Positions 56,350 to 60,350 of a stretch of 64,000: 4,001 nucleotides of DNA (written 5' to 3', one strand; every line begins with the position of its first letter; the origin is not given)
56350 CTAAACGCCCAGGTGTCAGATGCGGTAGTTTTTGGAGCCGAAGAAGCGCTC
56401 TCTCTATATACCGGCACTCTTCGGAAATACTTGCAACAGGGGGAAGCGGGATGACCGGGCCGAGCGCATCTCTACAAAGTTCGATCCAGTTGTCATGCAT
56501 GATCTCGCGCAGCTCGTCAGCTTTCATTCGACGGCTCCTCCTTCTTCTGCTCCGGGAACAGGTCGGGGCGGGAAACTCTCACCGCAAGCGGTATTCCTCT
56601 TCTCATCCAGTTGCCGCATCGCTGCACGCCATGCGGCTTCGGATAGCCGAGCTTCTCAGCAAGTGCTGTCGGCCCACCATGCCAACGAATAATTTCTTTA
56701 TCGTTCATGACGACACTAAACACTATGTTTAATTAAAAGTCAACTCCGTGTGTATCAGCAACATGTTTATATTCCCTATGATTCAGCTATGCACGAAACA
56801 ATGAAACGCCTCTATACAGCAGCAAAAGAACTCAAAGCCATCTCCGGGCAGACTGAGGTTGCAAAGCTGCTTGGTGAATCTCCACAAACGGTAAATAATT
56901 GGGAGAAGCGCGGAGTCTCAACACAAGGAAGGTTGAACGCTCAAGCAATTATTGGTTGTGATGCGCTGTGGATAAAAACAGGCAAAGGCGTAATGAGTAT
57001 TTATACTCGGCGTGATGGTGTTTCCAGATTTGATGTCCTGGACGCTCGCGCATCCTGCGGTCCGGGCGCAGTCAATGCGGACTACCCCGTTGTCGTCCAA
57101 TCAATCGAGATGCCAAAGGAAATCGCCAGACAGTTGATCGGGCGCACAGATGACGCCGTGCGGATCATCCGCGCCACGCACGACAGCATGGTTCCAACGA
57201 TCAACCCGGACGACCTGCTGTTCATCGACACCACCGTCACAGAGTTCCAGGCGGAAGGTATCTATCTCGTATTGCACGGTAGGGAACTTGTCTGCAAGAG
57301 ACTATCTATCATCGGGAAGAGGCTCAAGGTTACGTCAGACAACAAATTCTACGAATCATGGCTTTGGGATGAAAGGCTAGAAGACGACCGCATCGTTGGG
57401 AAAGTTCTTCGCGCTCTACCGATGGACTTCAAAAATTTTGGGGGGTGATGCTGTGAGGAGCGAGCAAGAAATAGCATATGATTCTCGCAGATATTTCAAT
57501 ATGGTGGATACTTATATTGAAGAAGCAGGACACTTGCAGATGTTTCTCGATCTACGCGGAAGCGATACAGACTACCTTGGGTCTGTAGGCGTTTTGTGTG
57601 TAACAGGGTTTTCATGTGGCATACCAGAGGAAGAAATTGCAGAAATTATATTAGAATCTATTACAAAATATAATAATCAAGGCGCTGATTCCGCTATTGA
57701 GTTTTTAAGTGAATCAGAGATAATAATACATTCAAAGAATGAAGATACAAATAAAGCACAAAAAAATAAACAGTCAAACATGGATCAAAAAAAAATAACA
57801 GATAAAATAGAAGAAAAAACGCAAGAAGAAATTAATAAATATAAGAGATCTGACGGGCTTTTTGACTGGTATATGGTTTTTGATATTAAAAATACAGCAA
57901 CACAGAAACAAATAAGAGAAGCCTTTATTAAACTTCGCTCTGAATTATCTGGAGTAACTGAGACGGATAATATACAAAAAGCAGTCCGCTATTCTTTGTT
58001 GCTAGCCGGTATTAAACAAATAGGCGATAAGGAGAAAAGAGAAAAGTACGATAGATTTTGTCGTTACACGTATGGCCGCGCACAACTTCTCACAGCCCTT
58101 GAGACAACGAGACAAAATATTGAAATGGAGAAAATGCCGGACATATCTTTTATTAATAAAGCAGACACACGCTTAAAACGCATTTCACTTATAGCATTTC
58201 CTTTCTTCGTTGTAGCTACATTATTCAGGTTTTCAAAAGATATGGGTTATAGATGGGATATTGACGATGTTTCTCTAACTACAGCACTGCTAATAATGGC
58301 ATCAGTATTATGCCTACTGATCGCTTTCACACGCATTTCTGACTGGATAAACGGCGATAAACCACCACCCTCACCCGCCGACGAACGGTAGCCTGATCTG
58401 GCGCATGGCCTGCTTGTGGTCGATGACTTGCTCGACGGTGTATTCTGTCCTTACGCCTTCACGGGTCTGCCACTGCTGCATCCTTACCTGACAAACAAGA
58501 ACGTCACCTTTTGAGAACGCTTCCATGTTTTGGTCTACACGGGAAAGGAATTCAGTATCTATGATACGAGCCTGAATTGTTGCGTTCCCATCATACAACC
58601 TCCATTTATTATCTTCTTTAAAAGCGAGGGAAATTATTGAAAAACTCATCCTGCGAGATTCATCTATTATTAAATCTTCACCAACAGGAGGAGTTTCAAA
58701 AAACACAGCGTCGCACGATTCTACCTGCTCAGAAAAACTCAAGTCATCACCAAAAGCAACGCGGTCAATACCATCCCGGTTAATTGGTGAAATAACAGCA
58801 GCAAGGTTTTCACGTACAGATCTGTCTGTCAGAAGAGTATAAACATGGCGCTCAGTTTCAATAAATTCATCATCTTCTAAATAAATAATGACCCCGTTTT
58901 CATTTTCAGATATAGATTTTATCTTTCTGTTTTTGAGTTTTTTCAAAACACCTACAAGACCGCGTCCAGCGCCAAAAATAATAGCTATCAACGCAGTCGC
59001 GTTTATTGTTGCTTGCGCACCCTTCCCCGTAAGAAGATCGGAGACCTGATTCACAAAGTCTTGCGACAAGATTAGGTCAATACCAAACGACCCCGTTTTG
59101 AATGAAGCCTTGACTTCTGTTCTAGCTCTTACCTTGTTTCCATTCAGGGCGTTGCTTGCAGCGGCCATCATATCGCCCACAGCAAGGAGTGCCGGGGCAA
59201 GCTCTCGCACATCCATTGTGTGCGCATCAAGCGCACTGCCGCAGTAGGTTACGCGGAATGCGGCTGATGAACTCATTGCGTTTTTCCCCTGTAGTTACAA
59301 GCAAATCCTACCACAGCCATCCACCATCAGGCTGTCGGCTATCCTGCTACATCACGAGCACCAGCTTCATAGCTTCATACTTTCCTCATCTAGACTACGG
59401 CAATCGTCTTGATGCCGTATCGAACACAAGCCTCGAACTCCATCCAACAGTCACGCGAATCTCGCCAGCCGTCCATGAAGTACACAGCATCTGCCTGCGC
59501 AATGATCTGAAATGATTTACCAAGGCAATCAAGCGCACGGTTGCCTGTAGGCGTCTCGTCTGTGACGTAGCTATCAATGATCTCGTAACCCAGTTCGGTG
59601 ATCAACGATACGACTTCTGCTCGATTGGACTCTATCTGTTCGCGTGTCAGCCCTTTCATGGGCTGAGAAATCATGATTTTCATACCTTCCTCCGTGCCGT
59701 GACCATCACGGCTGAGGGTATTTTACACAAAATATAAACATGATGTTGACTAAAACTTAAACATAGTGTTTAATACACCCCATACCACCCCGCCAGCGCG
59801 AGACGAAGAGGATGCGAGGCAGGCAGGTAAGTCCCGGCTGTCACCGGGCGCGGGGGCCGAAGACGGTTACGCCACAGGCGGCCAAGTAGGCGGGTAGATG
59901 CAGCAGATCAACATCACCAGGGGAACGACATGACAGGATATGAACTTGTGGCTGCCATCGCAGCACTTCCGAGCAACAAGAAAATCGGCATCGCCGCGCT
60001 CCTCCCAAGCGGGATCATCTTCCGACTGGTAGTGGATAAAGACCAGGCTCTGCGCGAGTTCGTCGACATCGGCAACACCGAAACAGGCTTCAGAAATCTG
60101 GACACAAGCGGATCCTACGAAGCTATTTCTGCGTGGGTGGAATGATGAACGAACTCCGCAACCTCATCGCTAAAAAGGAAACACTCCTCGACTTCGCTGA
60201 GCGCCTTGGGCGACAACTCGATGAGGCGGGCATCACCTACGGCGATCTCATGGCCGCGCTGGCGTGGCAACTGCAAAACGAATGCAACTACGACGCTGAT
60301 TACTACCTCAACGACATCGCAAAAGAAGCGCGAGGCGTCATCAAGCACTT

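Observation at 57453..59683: Three-gene cassette between cI and OL (rexAB position): candidate new anti-phage or exclusion system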

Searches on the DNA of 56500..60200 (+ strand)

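Call 7: search_dna_similar(query=window:56500-60200:+, collection=phages, mode=near, max_rows=20)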
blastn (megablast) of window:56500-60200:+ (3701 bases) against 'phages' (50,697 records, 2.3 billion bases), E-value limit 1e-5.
No match.

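Call 10: search_dna_similar(query=window:56500-60200:+, collection=ecoli_genomes, mode=near, max_rows=10)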
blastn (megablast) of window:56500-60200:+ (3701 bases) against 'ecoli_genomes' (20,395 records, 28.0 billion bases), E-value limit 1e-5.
No match.

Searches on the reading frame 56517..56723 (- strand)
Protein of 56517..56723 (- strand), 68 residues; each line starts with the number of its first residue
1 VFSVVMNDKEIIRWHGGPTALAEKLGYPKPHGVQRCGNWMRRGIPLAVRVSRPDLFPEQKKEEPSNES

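Call 3: search_protein_families(library=pfam, proteins=[window:56517-56723:-], max_evalue=0.1)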
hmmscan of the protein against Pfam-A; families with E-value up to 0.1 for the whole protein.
window:56517-56723:- (68 aa): 0 families

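Call 5: search_protein_families(library=phrogs, proteins=[window:56517-56723:-], max_evalue=0.01)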
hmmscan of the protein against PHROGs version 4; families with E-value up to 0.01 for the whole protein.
window:56517-56723:- (68 aa): 1 family
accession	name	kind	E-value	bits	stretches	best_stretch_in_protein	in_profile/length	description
phrog_8008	-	DNA, RNA and nucleotide metabolism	1.1e-15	58.1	1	5-61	4-56/66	DNA binding protein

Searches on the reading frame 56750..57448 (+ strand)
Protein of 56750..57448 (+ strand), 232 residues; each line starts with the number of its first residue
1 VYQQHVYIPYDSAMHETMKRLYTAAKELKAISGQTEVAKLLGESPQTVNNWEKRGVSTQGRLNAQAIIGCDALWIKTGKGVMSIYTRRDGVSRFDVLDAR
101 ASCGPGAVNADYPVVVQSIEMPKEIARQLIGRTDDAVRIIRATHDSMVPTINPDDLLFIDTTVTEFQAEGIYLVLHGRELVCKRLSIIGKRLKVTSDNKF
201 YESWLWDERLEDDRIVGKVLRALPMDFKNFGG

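Call 3: search_protein_families(library=pfam, proteins=[window:56750-57448:+], max_evalue=0.1)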
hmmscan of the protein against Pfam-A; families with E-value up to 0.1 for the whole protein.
window:56750-57448:+ (232 aa): 6 families
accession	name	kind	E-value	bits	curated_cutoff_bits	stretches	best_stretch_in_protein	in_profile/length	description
PF00717.28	Peptidase_S24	-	2.4e-13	50.2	23.3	1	101-219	6-115/116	Peptidase S24-like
PF01381.28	HTH_3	-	0.0012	19.2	23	1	34-53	12-31/55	Helix-turn-helix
PF15943.11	YdaS_toxin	-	0.0061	16.8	30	1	30-58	7-37/65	Bacterial toxin YdaS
PF13542.12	HTH_Tnp_ISL3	-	0.018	14.9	27.4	1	34-54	29-49/51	Helix-turn-helix domain of transposase family ISL3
PF13384.12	HTH_23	-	0.041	14.2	24.6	0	34-54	20-40/50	Homeodomain-like domain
PF00376.29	MerR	-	0.061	13.6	28.2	0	36-55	4-23/38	MerR family regulatory protein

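Call 5: search_protein_families(library=phrogs, proteins=[window:56750-57448:+], max_evalue=0.01)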
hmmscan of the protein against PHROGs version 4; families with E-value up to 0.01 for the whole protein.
window:56750-57448:+ (232 aa): 10 families
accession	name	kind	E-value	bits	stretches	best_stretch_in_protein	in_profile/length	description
phrog_4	-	transcription regulation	1.3e-33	117.6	1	15-223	131-336/400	transcriptional repressor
phrog_18068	-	unknown function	2.5e-24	87.1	1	14-85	10-81/184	-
phrog_6201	-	transcription regulation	7.8e-23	81.7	1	116-224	4-116/121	CI-like repressor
phrog_8008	-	DNA, RNA and nucleotide metabolism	1.5e-07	32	1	28-68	11-51/66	DNA binding protein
phrog_8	-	transcription regulation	3.6e-06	27.7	1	10-61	70-118/346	transcriptional regulator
phrog_35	-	transcription regulation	1.2e-05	26.4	1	14-55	71-109/181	transcriptional repressor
phrog_57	-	head and packaging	0.0013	19.7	0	34-59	15-40/199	terminase small subunit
phrog_409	-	transcription regulation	0.002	19.7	1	29-56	22-49/127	transcriptional regulator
phrog_2328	-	transcription regulation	0.0036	18.1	1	34-80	31-79/128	transcriptional repressor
phrog_7735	-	integration and excision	0.0098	17.3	0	30-63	4-37/99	excisionase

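Call 8: search_protein_families(library=ncbifam, proteins=[window:56750-57448:+], max_evalue=0.1)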
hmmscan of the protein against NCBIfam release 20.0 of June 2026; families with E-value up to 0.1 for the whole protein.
window:56750-57448:+ (232 aa): 7 families
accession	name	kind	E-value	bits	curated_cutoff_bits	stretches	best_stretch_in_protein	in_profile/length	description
NF048000.1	ECH1013_TF_S24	equivalog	2.4e-05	24.3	300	1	136-220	112-198/204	ECH_1013 family putative transcriptional regulator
NF007621.2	PRK10276.1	subfamily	5.8e-05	23.1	110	1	128-217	21-108/115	translesion error-prone DNA polymerase V autoproteolytic subunit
NF046037.1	carphisopro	domain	0.0065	16.6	38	1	33-55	10-32/54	carph-isopro domain-containing protein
TIGR02754.1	sod_Ni_protease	equivalog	0.012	16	63.25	1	141-188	2-55/90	nickel-type superoxide dismutase maturation protease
NF007257.0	PRK09706.1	subfamily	0.04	13.7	101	1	19-78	8-67/135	transcriptional repressor DicA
TIGR00024.1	SbcD_rel_arch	hypoth_equivalog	0.064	13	115.2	1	124-180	78-126/224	putative phosphoesterase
NF009428.0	PRK12787.1-4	equivalog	0.093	13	196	0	16-43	95-122/137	flagellar assembly regulator FliX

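Call 72: search_protein_families(library=padloc, proteins=[window:56750-57448:+], max_evalue=0.01)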
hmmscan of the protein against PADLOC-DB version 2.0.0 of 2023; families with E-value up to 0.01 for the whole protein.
window:56750-57448:+ (232 aa): 0 families
